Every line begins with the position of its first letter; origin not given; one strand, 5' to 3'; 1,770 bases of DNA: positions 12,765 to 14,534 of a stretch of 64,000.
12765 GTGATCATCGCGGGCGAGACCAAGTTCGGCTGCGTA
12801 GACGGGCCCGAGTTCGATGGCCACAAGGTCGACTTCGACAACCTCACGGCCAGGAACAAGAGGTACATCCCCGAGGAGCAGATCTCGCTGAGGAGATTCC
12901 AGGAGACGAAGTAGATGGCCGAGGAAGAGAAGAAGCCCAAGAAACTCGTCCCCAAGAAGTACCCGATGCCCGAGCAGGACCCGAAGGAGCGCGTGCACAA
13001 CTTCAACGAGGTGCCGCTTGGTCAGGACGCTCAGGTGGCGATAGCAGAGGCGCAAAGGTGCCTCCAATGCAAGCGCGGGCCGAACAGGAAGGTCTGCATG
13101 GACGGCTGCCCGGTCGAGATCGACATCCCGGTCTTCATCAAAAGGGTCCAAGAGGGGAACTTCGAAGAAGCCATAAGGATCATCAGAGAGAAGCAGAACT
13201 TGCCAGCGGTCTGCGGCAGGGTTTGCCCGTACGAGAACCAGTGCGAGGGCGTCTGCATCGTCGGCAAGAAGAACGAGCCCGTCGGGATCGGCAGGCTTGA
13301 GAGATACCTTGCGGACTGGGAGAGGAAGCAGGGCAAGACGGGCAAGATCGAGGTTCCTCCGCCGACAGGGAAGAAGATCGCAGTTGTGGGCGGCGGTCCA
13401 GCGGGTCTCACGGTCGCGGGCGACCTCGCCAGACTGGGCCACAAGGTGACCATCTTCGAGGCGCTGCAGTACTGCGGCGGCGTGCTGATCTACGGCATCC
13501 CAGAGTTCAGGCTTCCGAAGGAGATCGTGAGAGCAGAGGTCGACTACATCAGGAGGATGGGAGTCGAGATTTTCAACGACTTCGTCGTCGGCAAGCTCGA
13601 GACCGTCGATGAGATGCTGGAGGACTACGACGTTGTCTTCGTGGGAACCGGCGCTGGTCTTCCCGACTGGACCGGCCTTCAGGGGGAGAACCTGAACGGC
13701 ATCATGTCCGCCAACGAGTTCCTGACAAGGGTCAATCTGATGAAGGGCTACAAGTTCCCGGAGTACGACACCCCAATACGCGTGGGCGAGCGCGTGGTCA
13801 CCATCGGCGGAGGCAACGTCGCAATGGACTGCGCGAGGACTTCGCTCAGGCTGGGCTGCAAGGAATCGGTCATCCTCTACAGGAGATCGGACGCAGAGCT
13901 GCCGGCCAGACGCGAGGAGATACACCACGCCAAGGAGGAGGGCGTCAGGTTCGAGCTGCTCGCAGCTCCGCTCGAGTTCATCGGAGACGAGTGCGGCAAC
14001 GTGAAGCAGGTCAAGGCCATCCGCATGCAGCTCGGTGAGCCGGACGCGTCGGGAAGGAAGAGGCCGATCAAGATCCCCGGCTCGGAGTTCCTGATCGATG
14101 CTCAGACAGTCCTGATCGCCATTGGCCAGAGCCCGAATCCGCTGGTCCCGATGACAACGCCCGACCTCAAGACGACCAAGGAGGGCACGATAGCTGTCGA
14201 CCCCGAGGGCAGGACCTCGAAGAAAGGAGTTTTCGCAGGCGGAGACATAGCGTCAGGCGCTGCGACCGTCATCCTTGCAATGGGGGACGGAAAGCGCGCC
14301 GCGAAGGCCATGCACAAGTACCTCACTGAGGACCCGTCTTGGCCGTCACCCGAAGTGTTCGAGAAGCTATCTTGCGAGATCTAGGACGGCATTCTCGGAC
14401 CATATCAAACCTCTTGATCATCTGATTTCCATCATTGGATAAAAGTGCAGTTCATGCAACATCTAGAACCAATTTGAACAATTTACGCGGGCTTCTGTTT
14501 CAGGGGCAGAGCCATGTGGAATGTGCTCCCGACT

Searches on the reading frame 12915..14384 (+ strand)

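Call 50: search_protein_families(library=pfam, proteins=[window:12915-14384:+], max_evalue=0.001)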
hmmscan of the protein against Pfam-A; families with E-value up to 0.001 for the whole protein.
window:12915-14384:+ (489 aa): 10 families
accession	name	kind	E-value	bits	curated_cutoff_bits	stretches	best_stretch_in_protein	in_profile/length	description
PF14691.11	Fer4_20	-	1.2e-40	138.3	25.8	1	26-140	1-112/113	Dihydroprymidine dehydrogenase domain II, 4Fe-4S cluster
PF07992.20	Pyr_redox_2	-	3.3e-34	119.1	26.1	1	154-459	2-291/291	Pyridine nucleotide-disulphide oxidoreductase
PF00070.33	Pyr_redox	-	5e-14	53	22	2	154-186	1-33/82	Pyridine nucleotide-disulphide oxidoreductase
PF13450.12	NAD_binding_8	-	4e-07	30.7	21.9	1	157-189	1-33/68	NAD(P)-binding Rossmann-like domain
PF01266.30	DAO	-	5e-07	30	27.9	1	154-184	1-31/353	FAD dependent oxidoreductase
PF12831.13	FAD_oxidored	-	2.5e-05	24.2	27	1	155-191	2-38/416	FAD dependent oxidoreductase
PF13241.12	NAD_binding_7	-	3.5e-05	24.8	22.1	0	151-181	6-36/104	Putative NAD(P)-binding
PF13738.12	Pyr_redox_3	-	4e-05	23.5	30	0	157-183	2-29/305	Pyridine nucleotide-disulphide oxidoreductase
PF01262.27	AlaDh_PNT_C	-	8.8e-05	22.5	23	0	153-182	29-58/214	Alanine dehydrogenase/PNT, C-terminal domain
PF03486.20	HI0933_like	-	0.00042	20.3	50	0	154-188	2-36/244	HI0933-like protein Rossmann domain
